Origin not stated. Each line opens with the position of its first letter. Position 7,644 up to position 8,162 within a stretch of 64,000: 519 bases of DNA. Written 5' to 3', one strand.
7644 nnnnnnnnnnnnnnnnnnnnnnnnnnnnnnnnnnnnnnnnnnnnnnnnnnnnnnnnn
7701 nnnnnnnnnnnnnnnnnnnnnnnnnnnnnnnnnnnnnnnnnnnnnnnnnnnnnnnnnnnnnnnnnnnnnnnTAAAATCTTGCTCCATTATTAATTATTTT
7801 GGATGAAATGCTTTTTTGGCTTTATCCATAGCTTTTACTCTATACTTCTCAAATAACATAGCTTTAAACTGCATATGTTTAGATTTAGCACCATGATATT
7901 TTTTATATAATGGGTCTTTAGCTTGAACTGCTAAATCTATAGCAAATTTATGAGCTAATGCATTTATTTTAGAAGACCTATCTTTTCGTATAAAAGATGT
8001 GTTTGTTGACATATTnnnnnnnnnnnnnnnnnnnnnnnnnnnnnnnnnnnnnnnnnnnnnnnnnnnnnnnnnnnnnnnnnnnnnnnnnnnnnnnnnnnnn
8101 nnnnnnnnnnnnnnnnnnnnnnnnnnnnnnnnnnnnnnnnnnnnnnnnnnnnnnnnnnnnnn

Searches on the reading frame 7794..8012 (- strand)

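Call 82: search_protein_families(library=pfam, alignment_id=A8, max_evalue=0.01)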
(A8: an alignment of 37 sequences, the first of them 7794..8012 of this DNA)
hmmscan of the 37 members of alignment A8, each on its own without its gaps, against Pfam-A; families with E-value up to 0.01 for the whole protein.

A. member 1, window:7794-8012:- (72 aa): 0 families

B. families by the number of members that match (of 37 scanned): 27 families (the first 25 are shown)
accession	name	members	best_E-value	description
PF01583.26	APS_kinase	1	2.8e-26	Adenylylsulphate kinase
PF25176.1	DUF7831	1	4.2e-19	Family of unknown function (DUF7831)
PF18905.5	DUF5661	1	1.2e-14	Protein of unknown function (DUF5661)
PF13489.12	Methyltransf_23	1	4.5e-10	Methyltransferase domain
PF08241.18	Methyltransf_11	1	1.6e-08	Methyltransferase domain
PF01637.24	ATPase_2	1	9.1e-06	ATPase domain predominantly from Archaea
PF08433.16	KTI12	1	1.4e-05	Chromatin associated protein KTI12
PF13238.12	AAA_18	1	5.3e-05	AAA domain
PF00910.28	RNA_helicase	1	6.1e-05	RNA helicase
PF05488.18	PAAR_motif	1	0.0001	PAAR motif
PF24883.2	NPHP3_N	1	0.00028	Nephrocystin 3, N-terminal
PF13847.12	Methyltransf_31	1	0.00053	Methyltransferase domain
PF13649.12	Methyltransf_25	1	0.00058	Methyltransferase domain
PF09848.15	SLFN-g3_helicase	1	0.00095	Schlafen group 3, DNA/RNA helicase domain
PF08242.18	Methyltransf_12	1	0.00095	Methyltransferase domain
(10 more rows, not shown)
